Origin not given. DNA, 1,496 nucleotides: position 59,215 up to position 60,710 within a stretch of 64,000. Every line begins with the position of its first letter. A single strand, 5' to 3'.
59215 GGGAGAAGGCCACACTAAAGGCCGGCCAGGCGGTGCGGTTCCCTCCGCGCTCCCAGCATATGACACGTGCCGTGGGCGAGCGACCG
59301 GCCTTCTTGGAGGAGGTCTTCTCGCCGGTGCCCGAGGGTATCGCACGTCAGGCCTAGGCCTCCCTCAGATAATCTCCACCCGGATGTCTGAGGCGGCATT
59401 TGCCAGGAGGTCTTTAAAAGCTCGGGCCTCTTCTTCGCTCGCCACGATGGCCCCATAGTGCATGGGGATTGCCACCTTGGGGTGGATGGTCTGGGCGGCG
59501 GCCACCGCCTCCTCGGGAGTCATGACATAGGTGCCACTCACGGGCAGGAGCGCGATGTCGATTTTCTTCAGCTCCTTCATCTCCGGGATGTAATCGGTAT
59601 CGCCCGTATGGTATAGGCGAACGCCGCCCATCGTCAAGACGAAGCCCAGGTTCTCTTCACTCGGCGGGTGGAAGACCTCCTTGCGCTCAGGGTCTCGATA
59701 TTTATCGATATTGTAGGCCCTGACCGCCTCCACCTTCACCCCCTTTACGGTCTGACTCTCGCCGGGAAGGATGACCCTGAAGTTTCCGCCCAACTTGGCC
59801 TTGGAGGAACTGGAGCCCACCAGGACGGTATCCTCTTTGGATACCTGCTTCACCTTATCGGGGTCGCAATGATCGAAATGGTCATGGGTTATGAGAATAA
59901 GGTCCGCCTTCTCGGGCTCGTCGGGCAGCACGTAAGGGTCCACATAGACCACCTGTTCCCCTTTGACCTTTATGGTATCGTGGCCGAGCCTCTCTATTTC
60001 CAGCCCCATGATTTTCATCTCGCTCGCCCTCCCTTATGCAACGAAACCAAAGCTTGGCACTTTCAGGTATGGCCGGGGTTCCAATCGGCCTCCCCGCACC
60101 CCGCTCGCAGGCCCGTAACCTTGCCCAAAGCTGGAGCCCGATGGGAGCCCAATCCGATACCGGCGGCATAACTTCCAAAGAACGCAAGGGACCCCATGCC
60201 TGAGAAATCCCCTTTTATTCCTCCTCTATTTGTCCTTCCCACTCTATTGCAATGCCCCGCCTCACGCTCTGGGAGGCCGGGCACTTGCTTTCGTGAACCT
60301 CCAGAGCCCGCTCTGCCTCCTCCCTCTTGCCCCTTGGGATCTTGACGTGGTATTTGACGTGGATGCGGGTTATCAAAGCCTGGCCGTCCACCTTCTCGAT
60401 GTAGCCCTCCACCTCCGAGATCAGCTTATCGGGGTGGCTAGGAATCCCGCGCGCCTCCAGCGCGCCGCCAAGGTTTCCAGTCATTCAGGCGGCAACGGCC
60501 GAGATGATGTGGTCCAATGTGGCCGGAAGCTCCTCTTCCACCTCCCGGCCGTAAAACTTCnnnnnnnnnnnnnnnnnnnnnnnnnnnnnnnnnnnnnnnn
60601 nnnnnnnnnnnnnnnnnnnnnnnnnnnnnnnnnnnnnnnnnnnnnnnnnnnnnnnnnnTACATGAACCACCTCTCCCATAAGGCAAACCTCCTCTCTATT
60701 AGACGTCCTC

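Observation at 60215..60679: OsmC-like peroxiredoxin with UGA replacing the peroxidatic cysteine, plus a SECIS-like hairpin: candidate selenoprotein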

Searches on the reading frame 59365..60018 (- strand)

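Call 75: search_protein_families(library=pfam, proteins=[window:59365-60018:-], max_evalue=0.00001)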
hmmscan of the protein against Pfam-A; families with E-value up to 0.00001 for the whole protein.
window:59365-60018:- (217 aa): 2 families
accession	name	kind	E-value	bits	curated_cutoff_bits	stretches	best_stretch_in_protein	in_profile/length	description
PF13483.12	Lactamase_B_3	-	5.9e-33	114.5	24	1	11-187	5-160/160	Beta-lactamase superfamily domain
PF12706.13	Lactamase_B_2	-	1.3e-22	80.8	27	1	28-188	21-200/200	Beta-lactamase superfamily domain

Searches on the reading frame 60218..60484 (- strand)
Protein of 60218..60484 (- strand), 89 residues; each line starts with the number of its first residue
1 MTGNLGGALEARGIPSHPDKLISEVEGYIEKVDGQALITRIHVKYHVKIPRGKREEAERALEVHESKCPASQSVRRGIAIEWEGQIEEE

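Call 7: search_protein_families(library=pfam, proteins=[window:60218-60484:-], max_evalue=0.1)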
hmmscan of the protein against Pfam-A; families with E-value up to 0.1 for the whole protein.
seq(89 aa): 1 family
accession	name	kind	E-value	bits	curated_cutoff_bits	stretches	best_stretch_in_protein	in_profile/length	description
PF02566.24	OsmC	-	1.3e-09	38.8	27.5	1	8-83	27-100/100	OsmC-like protein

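Call 19: find_related_loci(query=A3, collection=genome_contigs, flank=10000)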
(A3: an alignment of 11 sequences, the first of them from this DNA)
Query A3 (89 aa) in genome_contigs; peptide patterns used: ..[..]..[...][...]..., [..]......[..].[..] (x = any residue, [..] = any of these).
599 stretches matched a pattern (row limit reached: there are more); 284 encode a relative of the query (tblastn E <= 1e-3); the best 80 are kept; 80 distinct loci.
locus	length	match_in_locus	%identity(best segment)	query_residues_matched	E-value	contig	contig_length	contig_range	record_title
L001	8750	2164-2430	79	1-89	6e-42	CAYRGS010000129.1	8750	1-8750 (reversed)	MAG TPA_asm: uncultured bacterium isolate SRP092902_co1_590 genome assembly, contig: NODE_14653_length_8750_cov_5.649684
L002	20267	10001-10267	78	1-89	2e-41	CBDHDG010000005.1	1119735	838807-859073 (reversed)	MAG: bacterium isolate 69b2227f-91d7-440d-8fa6-b459675921ba genome assembly, contig: contig_5, whole genome shotgun sequ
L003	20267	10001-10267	78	1-89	8e-41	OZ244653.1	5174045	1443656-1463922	MAG: bacterium isolate 39c32cc5-dc70-4d00-b26d-4165b0e321b9 genome assembly, chromosome: 1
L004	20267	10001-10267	70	1-89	1e-39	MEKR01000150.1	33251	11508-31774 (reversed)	MAG: Acidobacteria bacterium RIFCSPLOWO2_02_FULL_61_28 rifcsplowo2_02_scaffold_6570, whole genome shotgun sequence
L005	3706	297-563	74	1-89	9e-40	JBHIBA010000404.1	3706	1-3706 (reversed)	MAG: Nitrospinota bacterium isolate K_2_bin.39 NODE_17551_length_3706_cov_10.502602, whole genome shotgun sequence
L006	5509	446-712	70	1-89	2e-39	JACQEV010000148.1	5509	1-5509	MAG: Candidatus Methylomirabilota bacterium isolate NC_groundwater_1030_Pr1_S-0.65um_61_9 Montesol18_Sp65_coassembly_sca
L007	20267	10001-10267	72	1-89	7e-39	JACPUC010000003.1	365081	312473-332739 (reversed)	MAG: Candidatus Tectomicrobia bacterium isolate NC_groundwater_748_Ag_S-0.65um_67_15 S37_SO-6_scaffold_113142, whole gen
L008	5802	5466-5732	69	1-89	1e-38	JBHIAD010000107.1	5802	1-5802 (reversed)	MAG: Candidatus Methylomirabilales bacterium isolate K_3_bin.29 NODE_6714_length_5802_cov_8.578389, whole genome shotgun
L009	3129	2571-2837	69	1-89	1e-38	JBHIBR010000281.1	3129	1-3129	MAG: Nitrospinota bacterium isolate K_1_bin.23 NODE_16704_length_3129_cov_6.225439, whole genome shotgun sequence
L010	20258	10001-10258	71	1-86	1e-38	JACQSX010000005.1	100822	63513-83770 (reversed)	MAG: Acidobacteria bacterium isolate NC_groundwater_1396_Ag_S-0.65um_54_125 S_p65_S5_coassembly_k141_311308, whole genom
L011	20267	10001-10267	70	1-89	8e-38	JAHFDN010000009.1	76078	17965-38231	MAG: Candidatus Rokuibacteriota bacterium isolate nzgw246 NODE_23_length_76079_cov_6.556386, whole genome shotgun sequen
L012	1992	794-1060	71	1-89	1e-37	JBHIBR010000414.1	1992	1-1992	MAG: Nitrospinota bacterium isolate K_1_bin.23 NODE_39945_length_1992_cov_6.818792, whole genome shotgun sequence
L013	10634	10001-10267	72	1-89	1e-37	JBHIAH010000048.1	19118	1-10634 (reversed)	MAG: Candidatus Methylomirabilales bacterium isolate K_3_bin.12 NODE_817_length_19118_cov_20.639878, whole genome shotgu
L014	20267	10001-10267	66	1-89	2e-37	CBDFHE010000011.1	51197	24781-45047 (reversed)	MAG: Candidatus Acidiferrales bacterium isolate 9b07de3c-f935-4338-af52-4fc3591157dc genome assembly, contig: contig_11,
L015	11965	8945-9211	69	1-89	2e-37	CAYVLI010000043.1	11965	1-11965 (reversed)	MAG TPA_asm: uncultured Nitrospinota bacterium isolate binchicken_co172_105 genome assembly, contig: NODE_4732_length_11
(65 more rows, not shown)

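Call 75: search_protein_families(library=pfam, proteins=[L013:2280-4730:-, L013:7481-9784:-, L013:5367-6701:-, L013:4714-5370:-, L013:548-1546:-], max_evalue=0.00001)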
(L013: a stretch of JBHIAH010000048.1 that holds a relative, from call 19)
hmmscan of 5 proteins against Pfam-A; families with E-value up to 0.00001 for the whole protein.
L013:2280-4730:- (816 aa): 6 families
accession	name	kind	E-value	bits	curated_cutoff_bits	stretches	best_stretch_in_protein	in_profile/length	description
PF11987.13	IF-2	-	2.9e-41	140.5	27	1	589-700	5-116/117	Translation-initiation factor 2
PF00009.33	GTP_EFTU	-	8.1e-35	120.5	26.5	1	308-471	6-183/188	Elongation factor Tu GTP binding domain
PF22042.2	EF-G_D2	-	8.5e-31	106.3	27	1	486-566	1-84/84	Elongation factor G domain 2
PF04760.21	IF2_N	-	2.6e-28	98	25.3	2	229-278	2-52/53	Translation initiation factor IF-2, N-terminal region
PF01926.29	MMR_HSR1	-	7.6e-10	39.3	21.9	1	308-421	2-113/113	50S ribosome-binding GTPase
PF03144.31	GTP_EFTU_D2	-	2.2e-09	38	30.3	1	732-799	1-72/73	Elongation factor Tu domain 2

L013:7481-9784:- (767 aa): 6 families
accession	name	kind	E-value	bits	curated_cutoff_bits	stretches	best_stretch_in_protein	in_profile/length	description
PF00009.33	GTP_EFTU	-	3e-47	161.1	26.5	1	80-351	2-188/188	Elongation factor Tu GTP binding domain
PF03764.24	EFG_IV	-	1e-46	158.1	24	1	548-666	1-120/121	Elongation factor G, domain IV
PF14492.12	EFG_III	-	5.6e-29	100.4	27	1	474-546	2-74/75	Elongation Factor G, domain III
PF00679.30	EFG_C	-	9.8e-26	90.1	27.9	1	669-755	1-88/89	Elongation factor G C-terminus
PF22042.2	EF-G_D2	-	5.4e-16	58.9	27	1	378-461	1-83/84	Elongation factor G domain 2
PF03144.31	GTP_EFTU_D2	-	7.1e-10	39.6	30.3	1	393-460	1-73/73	Elongation factor Tu domain 2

L013:5367-6701:- (444 aa): 8 families
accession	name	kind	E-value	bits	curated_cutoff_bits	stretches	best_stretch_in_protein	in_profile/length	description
PF08529.16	NusA_N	-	1.4e-38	132.2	23.8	1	2-122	1-119/119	NusA N-terminal domain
PF13184.12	KH_5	-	2.1e-28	98.7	27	1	227-294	1-68/69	NusA-like KH domain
PF14520.12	HHH_5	-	2.3e-16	60.5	27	1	357-412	2-57/57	Helix-hairpin-helix domain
PF00633.29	HHH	-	2.1e-13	49.8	24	1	380-407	1-28/30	Helix-hairpin-helix motif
PF12826.13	HHH_2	-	9.4e-11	42.2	27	1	376-414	21-59/64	Helix-hairpin-helix motif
PF12836.13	HHH_3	-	1.5e-06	28.6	27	0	385-407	9-31/65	Helix-hairpin-helix motif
PF10391.15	DNA_pol_lambd_f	-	1.9e-06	28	29.8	0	358-399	2-43/51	Fingers domain of DNA polymerase lambda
PF00575.29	S1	-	2.5e-06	28.2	22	1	131-190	3-69/74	S1 RNA binding domain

L013:4714-5370:- (218 aa): 1 family
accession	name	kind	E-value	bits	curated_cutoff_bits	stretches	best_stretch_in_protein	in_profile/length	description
PF04296.18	YlxR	-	5.6e-16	58.6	26.9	1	16-80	1-67/75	Protein of unknown function (DUF448)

L013:548-1546:- (332 aa): 2 families
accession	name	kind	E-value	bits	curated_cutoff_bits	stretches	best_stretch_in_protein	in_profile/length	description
PF02272.25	DHHA1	-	1.8e-13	51.2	25.9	1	234-320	10-100/102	DHHA1 domain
PF01368.27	DHH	-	1.7e-12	48.2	28.1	1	18-158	2-125/125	DHH family, N-terminal domain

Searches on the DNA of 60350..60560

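Call 59: search_rna_families(source=window, start=60350, end=60560, threshold=evalue, max_evalue=10)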
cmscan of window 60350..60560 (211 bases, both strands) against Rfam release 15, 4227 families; matches with E-value up to 10: 2.
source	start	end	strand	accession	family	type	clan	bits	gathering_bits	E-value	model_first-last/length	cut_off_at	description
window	60430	60526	+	RF00094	HDV_ribozyme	Gene; ribozyme;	-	16.9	50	2.4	1-89/89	no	Hepatitis delta virus ribozyme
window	60378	60397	-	RF01768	flavi_FSE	Cis-reg; frameshift_element;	-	13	43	0.97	1-62/62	no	ribosomal frameshift site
